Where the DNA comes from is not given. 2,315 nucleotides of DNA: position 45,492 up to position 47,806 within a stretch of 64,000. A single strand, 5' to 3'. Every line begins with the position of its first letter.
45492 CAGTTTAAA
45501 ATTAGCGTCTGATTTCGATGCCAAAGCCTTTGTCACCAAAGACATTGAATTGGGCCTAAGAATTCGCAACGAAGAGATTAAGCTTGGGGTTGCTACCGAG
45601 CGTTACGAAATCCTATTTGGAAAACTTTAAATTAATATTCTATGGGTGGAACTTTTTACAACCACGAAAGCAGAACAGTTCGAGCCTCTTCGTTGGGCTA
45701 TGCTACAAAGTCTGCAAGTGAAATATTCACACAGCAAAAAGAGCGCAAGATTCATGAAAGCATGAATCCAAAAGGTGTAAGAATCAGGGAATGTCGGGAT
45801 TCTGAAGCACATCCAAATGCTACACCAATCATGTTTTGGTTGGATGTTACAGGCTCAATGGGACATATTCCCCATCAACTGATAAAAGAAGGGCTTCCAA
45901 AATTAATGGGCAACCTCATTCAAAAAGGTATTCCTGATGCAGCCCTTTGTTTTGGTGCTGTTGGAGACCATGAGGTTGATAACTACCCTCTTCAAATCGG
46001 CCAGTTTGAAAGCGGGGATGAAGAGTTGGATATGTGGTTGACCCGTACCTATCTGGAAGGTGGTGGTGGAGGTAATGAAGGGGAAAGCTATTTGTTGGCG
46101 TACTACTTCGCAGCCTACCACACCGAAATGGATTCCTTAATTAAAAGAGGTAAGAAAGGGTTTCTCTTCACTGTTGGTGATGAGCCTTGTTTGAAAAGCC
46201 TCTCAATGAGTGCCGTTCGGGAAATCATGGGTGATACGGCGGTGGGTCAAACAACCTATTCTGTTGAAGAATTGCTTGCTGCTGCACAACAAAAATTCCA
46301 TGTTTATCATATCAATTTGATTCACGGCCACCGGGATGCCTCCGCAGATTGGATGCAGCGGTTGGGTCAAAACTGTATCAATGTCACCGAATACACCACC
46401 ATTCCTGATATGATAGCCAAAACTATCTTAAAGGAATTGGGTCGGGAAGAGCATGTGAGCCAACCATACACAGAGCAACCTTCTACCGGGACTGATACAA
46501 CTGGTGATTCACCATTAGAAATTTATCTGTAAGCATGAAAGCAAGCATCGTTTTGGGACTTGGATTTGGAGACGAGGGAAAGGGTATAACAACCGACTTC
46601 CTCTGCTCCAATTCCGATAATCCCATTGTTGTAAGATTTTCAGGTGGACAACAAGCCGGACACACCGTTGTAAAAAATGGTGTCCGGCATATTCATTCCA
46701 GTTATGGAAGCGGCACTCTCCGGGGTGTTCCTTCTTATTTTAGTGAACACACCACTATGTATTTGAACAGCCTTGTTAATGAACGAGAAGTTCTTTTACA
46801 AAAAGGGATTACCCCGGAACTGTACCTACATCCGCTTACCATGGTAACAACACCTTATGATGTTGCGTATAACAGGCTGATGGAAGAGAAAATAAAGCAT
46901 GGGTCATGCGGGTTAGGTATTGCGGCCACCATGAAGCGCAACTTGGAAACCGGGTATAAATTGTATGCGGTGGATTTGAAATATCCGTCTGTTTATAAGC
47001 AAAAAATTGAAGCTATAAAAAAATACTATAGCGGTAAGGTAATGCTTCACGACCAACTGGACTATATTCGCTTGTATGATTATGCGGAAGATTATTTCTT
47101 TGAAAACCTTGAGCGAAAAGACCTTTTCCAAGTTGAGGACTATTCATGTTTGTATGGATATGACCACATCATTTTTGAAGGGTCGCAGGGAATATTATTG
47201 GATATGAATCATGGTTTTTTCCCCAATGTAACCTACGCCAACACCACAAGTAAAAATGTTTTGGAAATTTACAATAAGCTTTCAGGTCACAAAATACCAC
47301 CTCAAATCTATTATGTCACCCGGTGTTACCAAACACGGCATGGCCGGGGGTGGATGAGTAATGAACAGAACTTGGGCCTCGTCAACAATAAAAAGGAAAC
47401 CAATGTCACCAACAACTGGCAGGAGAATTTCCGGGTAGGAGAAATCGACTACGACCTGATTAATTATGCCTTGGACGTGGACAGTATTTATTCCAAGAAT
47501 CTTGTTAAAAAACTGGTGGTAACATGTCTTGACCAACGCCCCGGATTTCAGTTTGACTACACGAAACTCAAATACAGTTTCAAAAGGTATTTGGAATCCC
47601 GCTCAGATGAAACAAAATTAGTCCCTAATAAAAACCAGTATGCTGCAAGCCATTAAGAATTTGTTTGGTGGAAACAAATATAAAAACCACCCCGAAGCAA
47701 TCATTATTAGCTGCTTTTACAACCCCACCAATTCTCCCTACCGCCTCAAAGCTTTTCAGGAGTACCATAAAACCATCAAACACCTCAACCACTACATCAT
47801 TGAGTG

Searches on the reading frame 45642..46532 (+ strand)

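Call 50: search_protein_families(library=phrogs, proteins=[window:45642-46532:+], max_evalue=0.001)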
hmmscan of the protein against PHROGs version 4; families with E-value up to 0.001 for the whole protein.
window:45642-46532:+ (296 aa): 1 family
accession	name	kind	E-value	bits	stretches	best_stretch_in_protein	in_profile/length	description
phrog_2971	-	unknown function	5.1e-37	128.9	1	25-264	52-291/352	-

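Call 71: search_protein_families(library=pfam, proteins=[window:45642-46532:+], max_evalue=0.001)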
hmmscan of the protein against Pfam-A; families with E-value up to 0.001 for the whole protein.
window:45642-46532:+ (296 aa): 0 families

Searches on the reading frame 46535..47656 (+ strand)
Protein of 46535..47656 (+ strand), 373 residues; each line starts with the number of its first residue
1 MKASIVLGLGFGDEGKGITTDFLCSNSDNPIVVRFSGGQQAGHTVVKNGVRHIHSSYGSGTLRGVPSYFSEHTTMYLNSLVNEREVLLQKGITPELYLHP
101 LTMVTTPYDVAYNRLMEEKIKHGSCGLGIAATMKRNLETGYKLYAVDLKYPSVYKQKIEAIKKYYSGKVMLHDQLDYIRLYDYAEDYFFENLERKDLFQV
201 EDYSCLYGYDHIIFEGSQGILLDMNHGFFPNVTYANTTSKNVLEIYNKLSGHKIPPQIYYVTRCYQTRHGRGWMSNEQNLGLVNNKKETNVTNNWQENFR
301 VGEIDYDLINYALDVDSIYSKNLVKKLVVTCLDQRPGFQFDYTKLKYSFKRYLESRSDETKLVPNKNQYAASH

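Call 50: search_protein_families(library=phrogs, proteins=[window:46535-47656:+], max_evalue=0.001)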
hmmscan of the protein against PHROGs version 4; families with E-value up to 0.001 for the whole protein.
window:46535-47656:+ (373 aa): 1 family
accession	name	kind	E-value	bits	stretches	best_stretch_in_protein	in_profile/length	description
phrog_1211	-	DNA, RNA and nucleotide metabolism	3.6e-62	211.6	1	1-331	2-334/414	2-aminooxy adenylosuccinate synthetase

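Call 71: search_protein_families(library=pfam, proteins=[window:46535-47656:+], max_evalue=0.001)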
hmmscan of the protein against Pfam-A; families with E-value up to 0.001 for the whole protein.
window:46535-47656:+ (373 aa): 1 family
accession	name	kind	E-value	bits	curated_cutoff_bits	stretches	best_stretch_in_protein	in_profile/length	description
PF00709.27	Adenylsucc_synt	-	1.3e-42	146.5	27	1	5-330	1-330/416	Adenylosuccinate synthetase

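Call 72: search_solved_structures(query=window:46535-47656:+, max_evalue=0.00001)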
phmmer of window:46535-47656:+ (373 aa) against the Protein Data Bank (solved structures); distinct sequences matched with E-value up to 0.00001: 22.
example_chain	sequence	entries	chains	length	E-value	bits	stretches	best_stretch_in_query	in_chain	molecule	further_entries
3hid_A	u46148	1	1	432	6.5e-21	77.9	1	4-319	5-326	Adenylosuccinate synthetase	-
1kjx_A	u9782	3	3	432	4.1e-20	75.3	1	5-277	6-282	Adenylosuccinate Synthetase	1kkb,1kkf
6bs7_A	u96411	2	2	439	4.2e-20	75.3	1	4-277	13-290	Adenylosuccinate synthetase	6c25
1ade_A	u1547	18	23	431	4.2e-20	75.3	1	5-277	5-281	ADENYLOSUCCINATE SYNTHETASE | PROTEIN (ADENYLOSUCCINATE SYNTHETASE)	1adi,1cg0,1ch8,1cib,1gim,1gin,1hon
1cg4_A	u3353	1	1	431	4.8e-20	75.1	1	5-276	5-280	PROTEIN (ADENYLOSUCCINATE SYNTHETASE)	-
1cg3_A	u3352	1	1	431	5.8e-20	74.8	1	5-277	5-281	PROTEIN (ADENYLOSUCCINATE SYNTHETASE)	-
1cg1_A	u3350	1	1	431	1.5e-19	73.4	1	5-277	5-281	PROTEIN (ADENYLOSUCCINATE SYNTHETASE)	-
9f17_A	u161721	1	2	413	2.6e-18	69.4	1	3-318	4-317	Adenylosuccinate synthetase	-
7pvo_A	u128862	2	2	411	2.9e-18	69.2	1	3-318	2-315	Adenylosuccinate synthetase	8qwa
6zxq_A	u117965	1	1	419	3.1e-18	69.1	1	3-318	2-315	Adenylosuccinate synthetase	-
4m0g_A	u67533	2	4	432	4.7e-17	65.2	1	2-279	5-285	Adenylosuccinate synthetase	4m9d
3ue9_A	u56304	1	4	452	1.6e-16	63.5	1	5-276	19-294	Adenylosuccinate synthetase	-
6jrq_A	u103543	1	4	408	7.8e-16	61.2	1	211-330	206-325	Adenylosuccinate synthetase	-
3r7t_A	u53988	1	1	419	1.7e-15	60.1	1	2-278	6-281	Adenylosuccinate synthetase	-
2v40_A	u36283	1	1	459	4.1e-15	58.9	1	3-93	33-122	ADENYLOSUCCINATE SYNTHETASE ISOZYME 2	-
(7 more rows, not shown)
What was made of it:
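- Tried and rejected: Unresolved (calls 50, 71, 72).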
